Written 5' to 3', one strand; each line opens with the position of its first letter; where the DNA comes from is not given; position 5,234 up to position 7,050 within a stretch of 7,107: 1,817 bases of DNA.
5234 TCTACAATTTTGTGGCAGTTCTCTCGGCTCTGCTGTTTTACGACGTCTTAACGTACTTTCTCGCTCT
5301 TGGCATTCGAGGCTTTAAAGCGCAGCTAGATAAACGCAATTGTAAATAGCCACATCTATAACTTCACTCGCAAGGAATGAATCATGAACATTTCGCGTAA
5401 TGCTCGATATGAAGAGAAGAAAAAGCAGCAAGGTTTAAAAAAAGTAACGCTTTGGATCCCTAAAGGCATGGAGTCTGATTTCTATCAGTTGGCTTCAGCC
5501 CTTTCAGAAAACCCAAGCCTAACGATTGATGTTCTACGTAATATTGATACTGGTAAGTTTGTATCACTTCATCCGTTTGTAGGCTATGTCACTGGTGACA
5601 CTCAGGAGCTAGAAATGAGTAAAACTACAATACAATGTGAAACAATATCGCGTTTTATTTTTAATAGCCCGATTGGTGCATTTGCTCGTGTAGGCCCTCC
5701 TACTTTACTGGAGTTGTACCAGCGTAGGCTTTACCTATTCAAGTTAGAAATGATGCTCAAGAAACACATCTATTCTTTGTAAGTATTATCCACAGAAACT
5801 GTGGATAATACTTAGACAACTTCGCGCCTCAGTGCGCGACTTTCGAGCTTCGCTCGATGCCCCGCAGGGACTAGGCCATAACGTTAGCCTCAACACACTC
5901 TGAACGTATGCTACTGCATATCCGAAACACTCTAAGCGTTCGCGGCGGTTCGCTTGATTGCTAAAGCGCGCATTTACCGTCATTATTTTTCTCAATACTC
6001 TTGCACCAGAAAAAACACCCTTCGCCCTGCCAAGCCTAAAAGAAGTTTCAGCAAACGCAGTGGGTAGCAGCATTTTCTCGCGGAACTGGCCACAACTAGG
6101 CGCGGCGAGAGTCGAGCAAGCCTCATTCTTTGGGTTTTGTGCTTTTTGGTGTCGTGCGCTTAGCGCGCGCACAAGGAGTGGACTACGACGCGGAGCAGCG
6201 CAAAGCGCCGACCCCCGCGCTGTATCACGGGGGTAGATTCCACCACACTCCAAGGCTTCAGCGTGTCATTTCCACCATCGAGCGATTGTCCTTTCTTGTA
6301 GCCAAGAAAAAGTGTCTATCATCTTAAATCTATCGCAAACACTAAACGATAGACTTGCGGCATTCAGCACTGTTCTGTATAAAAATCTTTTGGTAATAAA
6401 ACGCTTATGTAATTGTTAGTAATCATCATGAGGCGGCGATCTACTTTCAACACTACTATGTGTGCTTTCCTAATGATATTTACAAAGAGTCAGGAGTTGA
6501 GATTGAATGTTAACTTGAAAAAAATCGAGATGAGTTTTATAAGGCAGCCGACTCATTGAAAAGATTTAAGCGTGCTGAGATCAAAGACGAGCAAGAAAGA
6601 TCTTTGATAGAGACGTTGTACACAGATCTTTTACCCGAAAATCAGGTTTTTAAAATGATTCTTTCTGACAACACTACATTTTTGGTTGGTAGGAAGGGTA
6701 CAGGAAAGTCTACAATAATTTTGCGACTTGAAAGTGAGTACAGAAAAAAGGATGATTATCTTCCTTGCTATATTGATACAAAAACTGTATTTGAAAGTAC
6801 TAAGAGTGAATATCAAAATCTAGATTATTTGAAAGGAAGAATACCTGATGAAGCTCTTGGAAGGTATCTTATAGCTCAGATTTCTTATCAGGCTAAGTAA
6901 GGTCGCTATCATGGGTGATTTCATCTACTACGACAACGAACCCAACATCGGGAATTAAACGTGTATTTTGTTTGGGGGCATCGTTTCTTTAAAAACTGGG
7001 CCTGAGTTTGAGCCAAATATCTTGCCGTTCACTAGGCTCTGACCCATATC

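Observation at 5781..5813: Perfect 33-nt palindrome made of two consensus DnaA boxes at the end of the gene array: candidate DnaA-dependent complementary-strand origin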

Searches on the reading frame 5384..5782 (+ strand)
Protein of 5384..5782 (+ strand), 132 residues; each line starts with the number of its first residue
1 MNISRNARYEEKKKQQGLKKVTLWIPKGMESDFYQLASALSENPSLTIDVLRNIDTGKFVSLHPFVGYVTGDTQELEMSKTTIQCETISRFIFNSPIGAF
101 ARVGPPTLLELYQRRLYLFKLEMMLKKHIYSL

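Call 10: search_protein_families(library=pfam, proteins=[window:5384-5782:+], max_evalue=0.1)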
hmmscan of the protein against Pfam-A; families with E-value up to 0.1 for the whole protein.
window:5384-5782:+ (132 aa): 1 family
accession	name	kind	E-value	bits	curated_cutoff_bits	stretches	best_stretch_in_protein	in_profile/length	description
PF11455.13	MazE-like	-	0.063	13.7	22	1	5-34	3-32/65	Antitoxin MazE-like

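Call 11: search_protein_families(library=phrogs, proteins=[window:5384-5782:+], max_evalue=0.1)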
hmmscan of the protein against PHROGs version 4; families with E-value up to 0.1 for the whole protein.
window:5384-5782:+ (132 aa): 2 families
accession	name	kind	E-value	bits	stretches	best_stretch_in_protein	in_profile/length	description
phrog_11804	-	unknown function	1.9e-25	89.6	1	3-63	1-61/61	-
phrog_10360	-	unknown function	3.5e-25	88.5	1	81-132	4-55/55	-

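Call 12: find_homologous_proteins(query=window:5384-5779:+, max_evalue=0.001)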
Query window:5384-5779:+: 11 candidates shared short words with the query, none scored E <= 0.001.

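Call 14: search_dna_similar(query=window:5384-5779:+, collection=phages, mode=protein, max_evalue=0.01, max_rows=30)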
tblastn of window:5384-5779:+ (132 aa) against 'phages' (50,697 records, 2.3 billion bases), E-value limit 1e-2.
Records with a match: 57; places in all: 57; records where one place covers at least 80% of the query: 0.
Best place of each record, by identity: <60% 57.
By first word of the organism name: Vibrio 55; Shewanella 1; Flyfo 1.
By host as written in the record: - 43; Vibrio lentus 4; Vibrio cyclitrophicus 10N.261.52.C4 2; Vibrio splendidus 2; Vibrio cyclitrophicus 10N.286.52.C10 1; Vibrio cyclitrophicus 10N.286.54.E11 1; Vibrio coralliilyticus strain P1 LMG23696 1; Shewanella oneidensis 1; and 2 more.
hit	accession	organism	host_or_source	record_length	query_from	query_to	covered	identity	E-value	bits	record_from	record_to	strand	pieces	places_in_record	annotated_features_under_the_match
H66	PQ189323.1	Vibrio phage 10N.261.52.C4_PE002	Vibrio cyclitrophicus 10N.261.52.C4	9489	3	72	53%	47.1%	7e-14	72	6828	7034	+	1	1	hypothetical protein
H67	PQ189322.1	Vibrio phage 10N.261.52.C4_PE001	Vibrio cyclitrophicus 10N.261.52.C4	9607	3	72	53%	47.1%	7e-14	72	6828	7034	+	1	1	hypothetical protein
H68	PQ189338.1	Vibrio phage 10N.286.52.C10_PE001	Vibrio cyclitrophicus 10N.286.52.C10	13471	3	62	45%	48.3%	2e-10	63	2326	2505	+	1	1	hypothetical protein (x2)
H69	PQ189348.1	Vibrio phage 10N.286.54.E11_PE002B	Vibrio cyclitrophicus 10N.286.54.E11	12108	3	62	45%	48.3%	2e-10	62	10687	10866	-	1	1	hypothetical protein (x2)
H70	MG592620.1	Vibrio phage 1.254.O._10N.286.45.C8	Vibrio lentus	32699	2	62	46%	45.9%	1e-6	51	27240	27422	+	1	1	hypothetical protein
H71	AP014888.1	Vibrio phage CKB-S2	Vibrio coralliilyticus strain P1 ...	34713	4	62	45%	45.8%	1e-6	52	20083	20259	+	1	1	hypothetical protein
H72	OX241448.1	Vibrio phage 284E43-1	Seawater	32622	2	62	46%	44.3%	5e-6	50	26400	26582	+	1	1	conserved hypothetical protein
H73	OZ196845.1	Vibrio phage PG9A-2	Seawater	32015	4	62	45%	44.1%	4e-5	47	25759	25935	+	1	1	hypothetical protein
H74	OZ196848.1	Vibrio phage PG9A-1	Seawater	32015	4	62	45%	44.1%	4e-5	47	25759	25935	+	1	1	hypothetical protein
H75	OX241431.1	Vibrio phage 448O51-1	Oyster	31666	3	62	45%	41.7%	2e-5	48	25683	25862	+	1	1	conserved hypothetical protein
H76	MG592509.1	Vibrio phage 1.138.O._10N.261.48.A1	Vibrio lentus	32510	4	62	45%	42.4%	1e-4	46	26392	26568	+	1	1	hypothetical protein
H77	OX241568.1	Vibrio phage 282E43-1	Seawater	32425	4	62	45%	40.7%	1e-4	46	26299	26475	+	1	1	conserved hypothetical protein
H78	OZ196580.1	Vibrio phage K411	Seawater and oysters mix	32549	4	62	45%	40.7%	1e-4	46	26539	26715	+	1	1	hypothetical protein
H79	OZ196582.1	Vibrio phage K415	Seawater and oysters mix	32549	4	62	45%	40.7%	1e-4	46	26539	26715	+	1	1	hypothetical protein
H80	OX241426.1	Vibrio phage 456E52-1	Seawater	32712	4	62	45%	40.7%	1e-4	46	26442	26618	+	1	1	conserved hypothetical protein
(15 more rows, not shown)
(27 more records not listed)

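Call 15: search_dna_similar(query=window:5384-5779:+, collection=plasmids, mode=protein, max_evalue=0.01, max_rows=30)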
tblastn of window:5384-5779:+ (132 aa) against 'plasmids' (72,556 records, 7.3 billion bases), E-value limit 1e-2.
Records with a match: 7; places in all: 7; records where one place covers at least 80% of the query: 0.
Best place of each record, by identity: <60% 7.
By first word of the organism name: Vibrio 6; Pseudoalteromonas 1.
By predicted mobility (MOB-suite, as given by PLSDB): non-mobilizable 3; mobilizable 3; conjugative 1.
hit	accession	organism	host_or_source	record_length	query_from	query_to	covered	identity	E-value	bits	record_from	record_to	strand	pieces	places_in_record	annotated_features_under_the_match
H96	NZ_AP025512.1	Vibrio tasmaniensis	-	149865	3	79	58%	48.1%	3e-14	75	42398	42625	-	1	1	DUF3018 family protein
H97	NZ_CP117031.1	Vibrio tubiashii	Babylonia areolata,bacterial pure ...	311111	1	62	47%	46.8%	7e-12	68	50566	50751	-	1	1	hypothetical protein | zonular occludens toxin domain-containing protein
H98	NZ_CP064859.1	Vibrio europaeus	shellfish hatchery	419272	5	62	44%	48.3%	2e-10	64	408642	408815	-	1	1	hypothetical protein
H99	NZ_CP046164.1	Vibrio sp. THAF191c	pure culture,Surface of a polyethylene ...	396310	2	62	46%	41.0%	1e-9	62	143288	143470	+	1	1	DUF3018 family protein | hypothetical protein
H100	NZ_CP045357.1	Vibrio sp. THAF64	pure culture,Surface of a sandy ...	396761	2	62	46%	41.0%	1e-9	62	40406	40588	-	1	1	DUF3018 family protein | hypothetical protein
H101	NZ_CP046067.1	Vibrio sp. THAF191d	pure culture,Surface of a polyethylene ...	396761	2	62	46%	41.0%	1e-9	62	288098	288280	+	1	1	DUF3018 family protein | hypothetical protein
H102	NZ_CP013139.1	Pseudoalteromonas sp. Bsw20308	seawater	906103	3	59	43%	42.1%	1e-6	53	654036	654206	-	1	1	hypothetical protein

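Call 16: get_annotated_region(hit=H66, flank=2500)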
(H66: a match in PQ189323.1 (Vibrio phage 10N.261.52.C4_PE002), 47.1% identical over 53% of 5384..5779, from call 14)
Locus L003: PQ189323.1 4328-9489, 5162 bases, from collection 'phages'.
description: Vibrio phage 10N.261.52.C4_PE002, complete genome.
organism: Vibrio phage 10N.261.52.C4_PE002 (NCBI taxid 3385303)
taxonomy: Viruses; Monodnaviria; Loebvirae; Hofneiviricota; Faserviricetes; Tubulavirales
host: Vibrio cyclitrophicus 10N.261.52.C4; source: seawater; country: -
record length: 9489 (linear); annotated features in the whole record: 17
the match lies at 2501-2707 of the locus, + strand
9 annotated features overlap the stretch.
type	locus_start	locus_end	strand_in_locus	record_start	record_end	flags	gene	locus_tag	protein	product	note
CDS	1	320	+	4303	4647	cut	-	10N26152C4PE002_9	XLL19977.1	hypothetical protein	ACE_VIBCH_Accessory_cholera_enterotoxin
CDS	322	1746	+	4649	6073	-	-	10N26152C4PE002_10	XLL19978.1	hypothetical protein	G1P_BPPHL_Gene_1_protein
CDS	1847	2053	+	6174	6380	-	-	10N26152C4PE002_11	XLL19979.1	hypothetical protein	-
CDS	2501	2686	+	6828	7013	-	-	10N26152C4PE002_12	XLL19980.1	hypothetical protein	-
CDS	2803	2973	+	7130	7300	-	-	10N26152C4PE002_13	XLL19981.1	hypothetical protein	-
CDS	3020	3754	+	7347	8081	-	-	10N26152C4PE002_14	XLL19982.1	hypothetical protein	-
CDS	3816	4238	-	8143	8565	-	-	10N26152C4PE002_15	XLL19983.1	hypothetical protein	putative_transcription_regulator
CDS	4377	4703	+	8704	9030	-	-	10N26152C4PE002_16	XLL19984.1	hypothetical protein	transcriptional_repressor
CDS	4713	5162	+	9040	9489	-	-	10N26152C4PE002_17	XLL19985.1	hypothetical protein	Putative_transposase_y4bF_[Sinorhizobium_fredii_NGR 234]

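Call 17: get_annotated_region(hit=H68, flank=2500)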
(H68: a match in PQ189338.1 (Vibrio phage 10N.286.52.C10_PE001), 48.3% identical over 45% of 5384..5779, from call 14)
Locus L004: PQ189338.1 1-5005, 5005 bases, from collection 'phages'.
description: Vibrio phage 10N.286.52.C10_PE001, complete genome.
organism: Vibrio phage 10N.286.52.C10_PE001 (NCBI taxid 3385318)
taxonomy: Viruses; Varidnaviria; Bamfordvirae; Preplasmiviricota; Tectiliviricetes; Vinavirales
host: Vibrio cyclitrophicus 10N.286.52.C10; source: seawater; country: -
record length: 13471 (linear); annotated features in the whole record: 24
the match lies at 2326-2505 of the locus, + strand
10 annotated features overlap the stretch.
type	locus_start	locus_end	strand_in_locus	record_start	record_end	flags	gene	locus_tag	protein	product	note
CDS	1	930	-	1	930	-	-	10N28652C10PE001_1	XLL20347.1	hypothetical protein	T629_SHISO_Transposase_for_insertion_sequence_eleme nt_IS629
CDS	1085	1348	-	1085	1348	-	-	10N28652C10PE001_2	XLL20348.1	hypothetical protein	GPC_BPPM2_Uncharacterized_protein_Gp-c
CDS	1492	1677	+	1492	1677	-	-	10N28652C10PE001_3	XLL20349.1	hypothetical protein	-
CDS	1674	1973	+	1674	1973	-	-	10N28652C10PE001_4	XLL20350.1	hypothetical protein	YR7D_ECOLX_Protein_ORFd_in_retron_Ec67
CDS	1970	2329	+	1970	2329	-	-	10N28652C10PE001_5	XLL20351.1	hypothetical protein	DnaJ_domain_containing_protein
CDS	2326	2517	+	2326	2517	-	-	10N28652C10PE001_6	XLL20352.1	hypothetical protein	-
CDS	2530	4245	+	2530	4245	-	-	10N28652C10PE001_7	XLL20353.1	hypothetical protein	coil_containing_protein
CDS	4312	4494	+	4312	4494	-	-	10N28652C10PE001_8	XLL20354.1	hypothetical protein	-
CDS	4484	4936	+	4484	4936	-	-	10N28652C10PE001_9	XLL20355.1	hypothetical protein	A45_SSV1_Uncharacterized_protein_A-45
CDS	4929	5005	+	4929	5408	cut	-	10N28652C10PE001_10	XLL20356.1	hypothetical protein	-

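Call 18: get_annotated_region(hit=H97, flank=2500)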
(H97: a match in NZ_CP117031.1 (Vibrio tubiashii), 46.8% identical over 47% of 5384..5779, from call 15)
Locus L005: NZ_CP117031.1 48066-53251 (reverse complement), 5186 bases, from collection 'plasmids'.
description: Vibrio tubiashii strain FP17 plasmid pFP31, complete sequence
organism: Vibrio tubiashii (NCBI taxid 29498)
taxonomy: Bacteria; Pseudomonadota; Gammaproteobacteria; Vibrionales; Vibrionaceae; Vibrio; Vibrio tubiashii
host: -; source: Babylonia areolata,bacterial pure culture; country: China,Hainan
typing (MOB-suite, as given by PLSDB): non-mobilizable; mating-pair formation MPF_F
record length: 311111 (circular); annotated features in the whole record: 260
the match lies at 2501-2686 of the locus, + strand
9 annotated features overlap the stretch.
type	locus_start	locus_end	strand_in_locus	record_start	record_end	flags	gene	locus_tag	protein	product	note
CDS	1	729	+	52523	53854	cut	-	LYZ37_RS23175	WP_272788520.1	hypothetical protein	-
CDS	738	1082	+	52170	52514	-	-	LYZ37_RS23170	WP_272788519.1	hypothetical protein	-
CDS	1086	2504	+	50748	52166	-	-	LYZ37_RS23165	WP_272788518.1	zonular occludens toxin domain-containing protein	-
CDS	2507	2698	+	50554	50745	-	-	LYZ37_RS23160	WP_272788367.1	hypothetical protein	-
CDS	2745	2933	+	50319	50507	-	-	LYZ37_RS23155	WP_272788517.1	hypothetical protein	-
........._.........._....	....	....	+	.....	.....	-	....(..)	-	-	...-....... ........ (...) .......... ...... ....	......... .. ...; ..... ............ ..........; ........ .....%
CDS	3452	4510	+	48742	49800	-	-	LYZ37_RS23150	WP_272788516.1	N-acetyltransferase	-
CDS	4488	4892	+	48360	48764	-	-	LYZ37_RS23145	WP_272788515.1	ASCH domain-containing protein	-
CDS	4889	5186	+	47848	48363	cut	-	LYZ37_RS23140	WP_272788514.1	ATP-binding protein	-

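Call 19: get_annotated_region(hit=H96, flank=2500)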
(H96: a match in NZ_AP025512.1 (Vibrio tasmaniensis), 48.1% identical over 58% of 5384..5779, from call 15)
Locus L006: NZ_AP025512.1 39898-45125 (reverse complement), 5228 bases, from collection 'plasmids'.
description: Vibrio tasmaniensis strain LMG 20012 plasmid p1, complete sequence
organism: Vibrio tasmaniensis (NCBI taxid 212663)
taxonomy: Bacteria; Pseudomonadota; Gammaproteobacteria; Vibrionales; Vibrionaceae; Vibrio; Vibrio tasmaniensis
host: -; source: -; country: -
typing (MOB-suite, as given by PLSDB): conjugative; replicon rep_cluster_1317; relaxase MOBF; mating-pair formation MPF_F
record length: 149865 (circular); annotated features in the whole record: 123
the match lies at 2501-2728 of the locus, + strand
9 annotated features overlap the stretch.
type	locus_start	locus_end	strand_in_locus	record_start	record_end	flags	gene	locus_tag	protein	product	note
CDS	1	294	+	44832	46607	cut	-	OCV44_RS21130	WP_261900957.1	hypothetical protein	-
CDS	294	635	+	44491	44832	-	-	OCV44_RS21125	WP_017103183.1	DUF2523 family protein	-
CDS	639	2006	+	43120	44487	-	-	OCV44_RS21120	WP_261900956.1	zonular occludens toxin domain-containing protein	-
CDS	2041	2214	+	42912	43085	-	-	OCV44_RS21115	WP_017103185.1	hypothetical protein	-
CDS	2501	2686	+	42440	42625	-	-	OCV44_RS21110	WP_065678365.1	DUF3018 family protein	-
CDS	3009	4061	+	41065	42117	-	-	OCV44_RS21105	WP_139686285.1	hypothetical protein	-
CDS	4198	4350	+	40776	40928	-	-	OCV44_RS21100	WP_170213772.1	hypothetical protein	-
CDS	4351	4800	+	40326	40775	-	-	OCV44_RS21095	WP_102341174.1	hypothetical protein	-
CDS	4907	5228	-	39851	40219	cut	-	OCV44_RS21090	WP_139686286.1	phage protein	-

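Call 23: find_related_loci(query=window:5384-5779:+, collection=viral_contigs, flank=4000)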
Query window:5384-5779:+ (132 aa) in viral_contigs; peptide patterns used: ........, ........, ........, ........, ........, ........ (x = any residue, [..] = any of these).
17 stretches matched a pattern, but none encodes a relative of the query by tblastn (E <= 1e-3).

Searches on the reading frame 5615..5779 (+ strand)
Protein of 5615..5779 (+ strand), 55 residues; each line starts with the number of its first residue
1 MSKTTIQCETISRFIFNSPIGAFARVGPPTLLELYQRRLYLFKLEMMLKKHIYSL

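Call 45: find_homologous_proteins(query=window:5615-5779:+, max_evalue=0.01)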
Query seq(55 aa) (55 aa): 2 proteins with E <= 0.01 among 2 candidates.
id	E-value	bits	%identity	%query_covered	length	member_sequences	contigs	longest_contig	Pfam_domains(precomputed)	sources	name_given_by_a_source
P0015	3.4e-28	112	98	100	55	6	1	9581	-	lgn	-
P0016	1.1e-20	89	82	100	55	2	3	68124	-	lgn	-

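Call 46: find_encoding_contigs(protein=P0015, flank=8000, max_places=6)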
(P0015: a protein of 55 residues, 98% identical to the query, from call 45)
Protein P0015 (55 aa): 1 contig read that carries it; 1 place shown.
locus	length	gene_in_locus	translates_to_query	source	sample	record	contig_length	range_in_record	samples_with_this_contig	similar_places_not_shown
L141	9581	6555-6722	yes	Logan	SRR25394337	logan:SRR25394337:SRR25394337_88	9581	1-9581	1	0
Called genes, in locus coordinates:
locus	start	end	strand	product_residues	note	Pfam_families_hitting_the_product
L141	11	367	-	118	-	PF12472:DUF3693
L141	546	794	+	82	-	-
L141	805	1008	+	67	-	-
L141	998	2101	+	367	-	PF02486:Rep_trans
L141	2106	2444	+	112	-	PF06950:DUF1293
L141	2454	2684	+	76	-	-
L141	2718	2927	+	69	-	-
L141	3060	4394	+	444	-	-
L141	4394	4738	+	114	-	PF10734:DUF2523 (weak)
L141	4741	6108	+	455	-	PF05707:Zot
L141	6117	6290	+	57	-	-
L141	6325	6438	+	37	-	-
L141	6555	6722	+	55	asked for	-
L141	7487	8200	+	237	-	-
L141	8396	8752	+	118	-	-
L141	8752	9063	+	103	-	-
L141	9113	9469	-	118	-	-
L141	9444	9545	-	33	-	-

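Call 47: find_encoding_contigs(protein=P0016, flank=8000, max_places=6)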
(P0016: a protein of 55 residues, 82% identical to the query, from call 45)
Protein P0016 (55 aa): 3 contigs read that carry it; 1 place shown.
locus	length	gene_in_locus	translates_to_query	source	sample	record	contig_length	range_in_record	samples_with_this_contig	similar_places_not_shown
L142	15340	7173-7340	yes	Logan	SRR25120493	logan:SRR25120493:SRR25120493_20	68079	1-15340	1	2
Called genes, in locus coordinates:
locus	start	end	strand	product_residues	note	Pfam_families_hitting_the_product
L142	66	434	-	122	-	PF12472:DUF3693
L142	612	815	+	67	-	-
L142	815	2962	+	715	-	PF05840:Phage_GPA, PF23343:REP_ORF2-G2P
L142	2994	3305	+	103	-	-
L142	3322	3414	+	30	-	-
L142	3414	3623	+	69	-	-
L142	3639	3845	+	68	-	PF05356:Phage_Coat_B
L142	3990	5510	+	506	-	-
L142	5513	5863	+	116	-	PF10734:DUF2523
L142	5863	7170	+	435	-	PF05707:Zot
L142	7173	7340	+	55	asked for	-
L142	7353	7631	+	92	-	-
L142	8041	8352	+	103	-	-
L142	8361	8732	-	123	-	-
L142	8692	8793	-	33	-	-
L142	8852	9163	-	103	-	-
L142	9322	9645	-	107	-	PF12321:DUF3634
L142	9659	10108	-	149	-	PF06303:MatP, PF17414:MatP_C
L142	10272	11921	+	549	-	PF13654:AAA_32, PF05362:Lon_C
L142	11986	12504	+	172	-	PF07977:FabA, PF22818:ApeI-like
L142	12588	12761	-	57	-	PF04957:RMF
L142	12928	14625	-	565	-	PF11949:DUF3466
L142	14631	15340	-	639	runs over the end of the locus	PF00005:ABC_tran, PF02463:SMC_N (faint), PF03193:RsgA_GTPase (faint), PF13175:AAA_15 (faint), PF13304:AAA_21 (weak), PF12848:ABC_tran_Xtn, PF00005:ABC_tran, PF16326:ABC_tran_CTD, +10 more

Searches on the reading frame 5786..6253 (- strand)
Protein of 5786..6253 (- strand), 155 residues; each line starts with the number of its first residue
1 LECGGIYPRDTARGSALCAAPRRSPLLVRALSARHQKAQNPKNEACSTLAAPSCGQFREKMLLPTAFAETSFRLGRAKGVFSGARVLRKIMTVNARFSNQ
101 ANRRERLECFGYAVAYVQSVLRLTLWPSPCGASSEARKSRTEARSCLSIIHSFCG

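Call 10: search_protein_families(library=pfam, proteins=[window:5786-6253:-], max_evalue=0.1)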
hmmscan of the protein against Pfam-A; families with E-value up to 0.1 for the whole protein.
window:5786-6253:- (155 aa): 1 family
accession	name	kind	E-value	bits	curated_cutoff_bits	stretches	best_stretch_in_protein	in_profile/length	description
PF06826.17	Asp-Al_Ex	-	0.053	13.8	27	1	67-126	104-161/167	Predicted Permease Membrane Region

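Call 11: search_protein_families(library=phrogs, proteins=[window:5786-6253:-], max_evalue=0.1)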
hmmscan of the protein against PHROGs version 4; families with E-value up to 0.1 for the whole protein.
window:5786-6253:- (155 aa): 0 families

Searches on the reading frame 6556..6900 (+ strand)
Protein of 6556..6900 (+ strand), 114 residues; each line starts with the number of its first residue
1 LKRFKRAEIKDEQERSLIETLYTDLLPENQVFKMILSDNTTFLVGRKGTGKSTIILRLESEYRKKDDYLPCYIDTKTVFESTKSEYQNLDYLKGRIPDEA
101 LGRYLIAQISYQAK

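Call 10: search_protein_families(library=pfam, proteins=[window:6556-6900:+], max_evalue=0.1)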
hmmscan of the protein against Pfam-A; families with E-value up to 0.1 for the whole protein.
window:6556-6900:+ (114 aa): 15 families
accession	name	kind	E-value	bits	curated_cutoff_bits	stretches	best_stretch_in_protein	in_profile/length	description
PF24389.1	ORC-CDC6-like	-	0.00013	21.3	27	1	24-79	22-84/571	ORC-CDC6-like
PF03193.22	RsgA_GTPase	-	0.0012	19.1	30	1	31-62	99-130/174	RsgA GTPase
PF12775.13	AAA_7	-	0.0016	18.4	25.8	1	34-81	29-75/181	P-loop containing dynein motor region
PF01637.24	ATPase_2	-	0.0018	18.6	33.2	1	38-97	20-79/225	ATPase domain predominantly from Archaea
PF13555.12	AAA_29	-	0.0019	18.3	27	1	30-55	15-39/61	P-loop containing region of AAA domain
PF13401.12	AAA_22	-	0.0025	18.6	27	1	39-74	6-40/130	AAA domain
PF20720.3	nSTAND3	-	0.0035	17.5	27.2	1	30-76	9-54/155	Novel STAND NTPase 3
PF13175.12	AAA_15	-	0.0067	16.5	32.1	1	32-65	17-50/374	AAA ATPase domain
PF05673.19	DUF815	-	0.011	15.3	23.8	1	24-65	39-80/249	Protein of unknown function (DUF815)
PF00005.33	ABC_tran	-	0.012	16.7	25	1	38-69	11-42/137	ABC transporter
PF25199.1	nSTAND_NTPase5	-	0.017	15.4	34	1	14-85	21-89/145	Novel STAND NTPase 5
PF13173.12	AAA_14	-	0.019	15.4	27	1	39-89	3-51/129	AAA domain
PF07728.20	AAA_5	-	0.024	15.1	22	1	42-72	3-34/139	AAA domain (dynein-related subfamily)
PF13191.12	AAA_16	-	0.037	15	32.6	1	40-65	26-51/167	AAA ATPase domain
PF13481.12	AAA_25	-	0.08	13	27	1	32-58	26-53/195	AAA domain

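Call 11: search_protein_families(library=phrogs, proteins=[window:6556-6900:+], max_evalue=0.1)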
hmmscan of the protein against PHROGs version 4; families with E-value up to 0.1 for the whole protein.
window:6556-6900:+ (114 aa): 6 families
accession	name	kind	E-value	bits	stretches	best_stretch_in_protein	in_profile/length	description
phrog_13260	-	unknown function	3.3e-06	27.2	1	10-68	15-70/497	-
phrog_2666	-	head and packaging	0.0015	18.3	1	33-91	316-373/555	terminase large subunit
phrog_7507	-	unknown function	0.0068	16.8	1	34-84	20-69/483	-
phrog_6931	-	unknown function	0.011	16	1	37-88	184-235/343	-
phrog_3940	-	unknown function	0.017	14.9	1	36-88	23-74/537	-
phrog_170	-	other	0.046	14.1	1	28-58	80-110/323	PhoH-like phosphate starvation-inducible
